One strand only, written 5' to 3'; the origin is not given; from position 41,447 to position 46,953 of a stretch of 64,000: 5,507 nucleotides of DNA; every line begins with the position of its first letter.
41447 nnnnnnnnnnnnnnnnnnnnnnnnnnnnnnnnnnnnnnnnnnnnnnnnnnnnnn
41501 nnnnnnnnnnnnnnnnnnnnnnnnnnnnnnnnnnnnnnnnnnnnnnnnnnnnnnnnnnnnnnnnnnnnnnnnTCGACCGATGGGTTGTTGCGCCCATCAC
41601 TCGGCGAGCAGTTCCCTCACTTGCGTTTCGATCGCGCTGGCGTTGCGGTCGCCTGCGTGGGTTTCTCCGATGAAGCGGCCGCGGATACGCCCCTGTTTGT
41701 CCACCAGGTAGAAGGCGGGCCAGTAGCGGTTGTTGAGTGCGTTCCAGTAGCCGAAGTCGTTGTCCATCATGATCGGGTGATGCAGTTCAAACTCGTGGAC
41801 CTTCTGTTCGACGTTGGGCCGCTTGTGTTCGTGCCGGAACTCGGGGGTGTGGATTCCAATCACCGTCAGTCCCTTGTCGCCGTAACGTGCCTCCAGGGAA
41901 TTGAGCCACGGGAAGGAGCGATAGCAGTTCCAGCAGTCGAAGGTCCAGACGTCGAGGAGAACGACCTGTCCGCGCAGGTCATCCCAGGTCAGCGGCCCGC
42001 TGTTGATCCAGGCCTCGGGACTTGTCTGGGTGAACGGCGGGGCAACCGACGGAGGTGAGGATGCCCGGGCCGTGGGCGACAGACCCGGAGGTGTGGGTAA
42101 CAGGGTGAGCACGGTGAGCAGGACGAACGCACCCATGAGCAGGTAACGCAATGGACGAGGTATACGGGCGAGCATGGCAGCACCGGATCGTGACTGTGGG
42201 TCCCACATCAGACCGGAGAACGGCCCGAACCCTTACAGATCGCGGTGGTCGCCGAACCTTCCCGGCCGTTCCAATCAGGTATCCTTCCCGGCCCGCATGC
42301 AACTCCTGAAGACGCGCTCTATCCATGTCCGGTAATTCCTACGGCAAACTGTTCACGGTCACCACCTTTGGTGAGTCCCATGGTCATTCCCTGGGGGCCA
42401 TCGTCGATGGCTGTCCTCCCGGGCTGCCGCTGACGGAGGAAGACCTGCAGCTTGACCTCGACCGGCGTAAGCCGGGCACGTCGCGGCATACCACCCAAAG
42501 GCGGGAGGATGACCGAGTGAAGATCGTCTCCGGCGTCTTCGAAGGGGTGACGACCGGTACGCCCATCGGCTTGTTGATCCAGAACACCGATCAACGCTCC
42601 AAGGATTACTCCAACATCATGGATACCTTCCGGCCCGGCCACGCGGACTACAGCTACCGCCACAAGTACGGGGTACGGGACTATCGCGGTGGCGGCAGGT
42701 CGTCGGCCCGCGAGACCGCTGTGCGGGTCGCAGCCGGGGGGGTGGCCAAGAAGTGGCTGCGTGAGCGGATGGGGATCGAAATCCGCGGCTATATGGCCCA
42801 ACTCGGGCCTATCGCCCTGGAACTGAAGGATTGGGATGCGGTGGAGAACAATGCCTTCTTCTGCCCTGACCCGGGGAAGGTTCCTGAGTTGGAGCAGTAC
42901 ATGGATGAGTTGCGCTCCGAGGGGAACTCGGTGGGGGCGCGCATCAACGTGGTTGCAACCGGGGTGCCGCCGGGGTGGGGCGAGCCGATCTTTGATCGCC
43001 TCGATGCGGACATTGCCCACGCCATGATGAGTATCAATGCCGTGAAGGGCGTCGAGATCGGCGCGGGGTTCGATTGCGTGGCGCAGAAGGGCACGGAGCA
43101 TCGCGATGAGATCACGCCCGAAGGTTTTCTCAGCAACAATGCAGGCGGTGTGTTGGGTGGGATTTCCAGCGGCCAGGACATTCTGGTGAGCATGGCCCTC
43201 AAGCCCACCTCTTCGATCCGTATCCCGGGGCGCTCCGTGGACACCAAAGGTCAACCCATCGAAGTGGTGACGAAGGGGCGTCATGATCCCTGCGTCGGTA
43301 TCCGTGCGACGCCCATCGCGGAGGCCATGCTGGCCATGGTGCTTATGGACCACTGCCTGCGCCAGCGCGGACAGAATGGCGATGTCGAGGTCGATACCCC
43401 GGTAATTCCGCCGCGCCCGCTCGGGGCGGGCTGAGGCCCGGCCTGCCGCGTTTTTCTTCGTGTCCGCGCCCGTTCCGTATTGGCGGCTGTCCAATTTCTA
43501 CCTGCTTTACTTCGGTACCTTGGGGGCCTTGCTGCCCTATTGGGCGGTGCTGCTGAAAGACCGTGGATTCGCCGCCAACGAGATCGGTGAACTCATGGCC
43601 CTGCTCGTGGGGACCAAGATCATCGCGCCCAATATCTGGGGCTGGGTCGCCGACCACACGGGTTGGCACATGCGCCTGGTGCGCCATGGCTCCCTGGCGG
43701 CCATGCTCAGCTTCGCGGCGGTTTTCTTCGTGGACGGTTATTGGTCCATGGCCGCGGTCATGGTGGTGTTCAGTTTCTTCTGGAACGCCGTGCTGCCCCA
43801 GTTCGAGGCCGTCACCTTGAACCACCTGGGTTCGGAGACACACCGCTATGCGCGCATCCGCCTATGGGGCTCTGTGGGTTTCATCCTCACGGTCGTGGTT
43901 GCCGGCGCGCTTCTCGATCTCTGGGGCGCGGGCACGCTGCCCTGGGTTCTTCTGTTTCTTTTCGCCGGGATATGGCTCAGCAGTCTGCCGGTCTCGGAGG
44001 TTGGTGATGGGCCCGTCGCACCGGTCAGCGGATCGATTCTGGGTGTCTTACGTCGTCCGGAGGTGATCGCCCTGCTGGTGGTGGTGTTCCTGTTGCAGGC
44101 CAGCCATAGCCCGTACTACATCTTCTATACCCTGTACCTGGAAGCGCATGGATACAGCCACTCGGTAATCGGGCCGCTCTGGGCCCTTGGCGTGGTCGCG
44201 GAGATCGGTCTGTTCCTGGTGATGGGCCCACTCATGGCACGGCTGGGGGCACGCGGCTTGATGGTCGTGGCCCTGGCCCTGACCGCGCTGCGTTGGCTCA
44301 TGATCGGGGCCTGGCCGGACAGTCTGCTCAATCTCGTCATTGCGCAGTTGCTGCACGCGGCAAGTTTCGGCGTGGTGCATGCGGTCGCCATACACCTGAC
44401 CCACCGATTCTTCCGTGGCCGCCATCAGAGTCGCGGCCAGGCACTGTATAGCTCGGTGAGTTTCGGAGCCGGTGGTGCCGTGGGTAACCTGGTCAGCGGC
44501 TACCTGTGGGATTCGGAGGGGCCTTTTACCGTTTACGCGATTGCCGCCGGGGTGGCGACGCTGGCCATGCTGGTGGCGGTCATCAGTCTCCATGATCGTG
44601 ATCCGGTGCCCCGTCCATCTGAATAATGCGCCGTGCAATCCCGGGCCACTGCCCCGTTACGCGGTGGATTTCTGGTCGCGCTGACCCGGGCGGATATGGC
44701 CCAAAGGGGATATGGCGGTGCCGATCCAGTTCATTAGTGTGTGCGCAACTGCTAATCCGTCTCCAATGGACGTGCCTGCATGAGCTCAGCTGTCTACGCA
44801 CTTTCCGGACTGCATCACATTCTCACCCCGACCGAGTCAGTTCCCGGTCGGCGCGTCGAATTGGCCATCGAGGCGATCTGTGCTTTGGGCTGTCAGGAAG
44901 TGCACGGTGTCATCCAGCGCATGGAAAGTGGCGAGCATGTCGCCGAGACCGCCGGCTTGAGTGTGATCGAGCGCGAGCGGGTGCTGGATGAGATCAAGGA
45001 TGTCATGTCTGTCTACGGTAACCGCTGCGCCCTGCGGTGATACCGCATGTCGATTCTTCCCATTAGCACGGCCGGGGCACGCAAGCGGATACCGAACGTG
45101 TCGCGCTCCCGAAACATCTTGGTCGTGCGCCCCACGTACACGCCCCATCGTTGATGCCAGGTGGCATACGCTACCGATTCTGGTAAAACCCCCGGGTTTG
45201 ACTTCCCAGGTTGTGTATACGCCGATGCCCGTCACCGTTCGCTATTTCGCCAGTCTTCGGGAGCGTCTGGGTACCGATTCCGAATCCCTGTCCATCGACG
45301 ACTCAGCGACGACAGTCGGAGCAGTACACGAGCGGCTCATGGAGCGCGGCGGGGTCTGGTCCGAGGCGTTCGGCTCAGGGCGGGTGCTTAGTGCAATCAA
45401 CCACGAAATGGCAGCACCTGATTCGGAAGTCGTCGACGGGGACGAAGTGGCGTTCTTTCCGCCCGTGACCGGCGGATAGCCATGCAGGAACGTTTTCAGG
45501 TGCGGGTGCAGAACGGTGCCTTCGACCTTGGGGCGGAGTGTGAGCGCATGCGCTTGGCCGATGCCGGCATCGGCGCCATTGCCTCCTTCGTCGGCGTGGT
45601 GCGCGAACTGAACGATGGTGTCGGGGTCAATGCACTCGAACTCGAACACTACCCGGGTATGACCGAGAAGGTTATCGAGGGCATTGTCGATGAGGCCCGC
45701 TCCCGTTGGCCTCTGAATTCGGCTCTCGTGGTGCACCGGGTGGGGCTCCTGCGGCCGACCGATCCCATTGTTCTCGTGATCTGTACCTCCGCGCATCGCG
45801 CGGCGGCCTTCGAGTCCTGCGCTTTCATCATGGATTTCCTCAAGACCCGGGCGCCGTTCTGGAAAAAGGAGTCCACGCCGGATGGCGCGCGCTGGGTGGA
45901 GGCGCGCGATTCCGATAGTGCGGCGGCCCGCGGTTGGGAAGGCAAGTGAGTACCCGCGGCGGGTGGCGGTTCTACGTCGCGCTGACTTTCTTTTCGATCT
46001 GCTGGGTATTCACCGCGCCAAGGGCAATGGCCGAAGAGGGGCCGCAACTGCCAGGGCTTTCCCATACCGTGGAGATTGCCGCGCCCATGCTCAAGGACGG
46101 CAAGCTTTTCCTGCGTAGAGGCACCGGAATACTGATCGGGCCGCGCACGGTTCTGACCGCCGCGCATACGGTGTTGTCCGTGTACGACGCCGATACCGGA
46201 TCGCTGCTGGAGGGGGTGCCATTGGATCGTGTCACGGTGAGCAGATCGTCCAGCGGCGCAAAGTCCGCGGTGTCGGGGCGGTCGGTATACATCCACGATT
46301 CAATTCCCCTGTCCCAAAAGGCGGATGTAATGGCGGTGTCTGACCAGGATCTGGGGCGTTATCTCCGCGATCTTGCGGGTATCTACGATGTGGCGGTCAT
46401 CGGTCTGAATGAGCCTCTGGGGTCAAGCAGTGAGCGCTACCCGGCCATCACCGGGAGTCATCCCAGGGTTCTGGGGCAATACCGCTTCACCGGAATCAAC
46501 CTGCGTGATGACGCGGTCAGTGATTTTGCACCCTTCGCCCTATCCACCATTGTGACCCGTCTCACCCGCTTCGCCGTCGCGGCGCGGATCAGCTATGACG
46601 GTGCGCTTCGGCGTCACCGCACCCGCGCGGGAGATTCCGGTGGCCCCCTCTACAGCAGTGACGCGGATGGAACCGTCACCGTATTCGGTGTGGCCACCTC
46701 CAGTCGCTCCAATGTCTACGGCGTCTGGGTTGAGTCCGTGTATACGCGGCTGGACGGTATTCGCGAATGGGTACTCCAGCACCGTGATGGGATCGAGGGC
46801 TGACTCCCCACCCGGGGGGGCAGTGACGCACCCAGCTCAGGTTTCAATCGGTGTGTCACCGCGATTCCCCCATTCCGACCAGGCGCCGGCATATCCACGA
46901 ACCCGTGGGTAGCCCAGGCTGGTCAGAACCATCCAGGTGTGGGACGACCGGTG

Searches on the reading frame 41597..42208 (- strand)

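Call 78: search_protein_families(library=pfam, proteins=[window:41597-42208:-], max_evalue=0.001)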
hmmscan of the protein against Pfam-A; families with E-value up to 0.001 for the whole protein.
window:41597-42208:- (203 aa): 4 families
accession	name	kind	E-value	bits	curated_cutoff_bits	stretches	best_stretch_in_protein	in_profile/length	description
PF00578.27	AhpC-TSA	-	5.4e-09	36.5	26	1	56-176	5-122/124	AhpC/TSA family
PF08534.16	Redoxin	-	1.4e-08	35.1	26.6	1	71-189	19-140/148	Redoxin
PF13905.12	Thioredoxin_8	-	2.1e-06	28.4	27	1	80-175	1-94/94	Thioredoxin-like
PF00255.25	GSHPx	-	0.00039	20.4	27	1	69-136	10-76/108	Glutathione peroxidase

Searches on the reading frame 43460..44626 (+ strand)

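Call 79: search_protein_families(library=pfam, proteins=[window:43460-44626:+], max_evalue=0.001)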
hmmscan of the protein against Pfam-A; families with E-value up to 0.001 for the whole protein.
window:43460-44626:+ (388 aa): 5 families
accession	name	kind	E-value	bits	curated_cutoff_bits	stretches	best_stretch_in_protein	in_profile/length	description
PF12832.13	MFS_1_like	-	1.9e-119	399.5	25.2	1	7-360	1-372/373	MFS_1 like family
PF07690.21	MFS_1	-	1.8e-21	76.9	33.4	2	251-385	48-180/347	Major Facilitator Superfamily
PF03825.22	Nuc_H_symport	-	7.1e-16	58.6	25.9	1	9-352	6-364/400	Nucleoside H+ symporter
PF01306.25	LacY_symp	-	3.3e-11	43.1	24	1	7-380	9-403/413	LacY proton/sugar symporter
PF03092.22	BT1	-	2.4e-06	27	22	1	267-384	61-182/432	BT1 family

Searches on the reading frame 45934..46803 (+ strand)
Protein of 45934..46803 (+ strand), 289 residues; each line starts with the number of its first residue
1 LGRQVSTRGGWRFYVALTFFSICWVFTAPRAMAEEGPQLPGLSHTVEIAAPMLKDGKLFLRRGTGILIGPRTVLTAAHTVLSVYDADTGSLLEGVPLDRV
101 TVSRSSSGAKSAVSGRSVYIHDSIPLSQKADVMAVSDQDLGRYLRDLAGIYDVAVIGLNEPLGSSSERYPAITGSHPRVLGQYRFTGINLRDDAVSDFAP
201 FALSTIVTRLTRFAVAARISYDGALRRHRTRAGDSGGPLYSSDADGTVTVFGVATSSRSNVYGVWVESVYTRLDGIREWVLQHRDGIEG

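Call 78: search_protein_families(library=pfam, proteins=[window:45934-46803:+], max_evalue=0.001)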
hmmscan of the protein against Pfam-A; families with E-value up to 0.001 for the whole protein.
window:45934-46803:+ (289 aa): 2 families
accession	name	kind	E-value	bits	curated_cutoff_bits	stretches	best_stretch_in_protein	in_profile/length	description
PF00089.32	Trypsin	-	7.1e-08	33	20.6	1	64-280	28-220/220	Trypsin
PF13365.12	Trypsin_2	-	4.9e-06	27.8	27.6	1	63-243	1-138/144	Trypsin-like peptidase domain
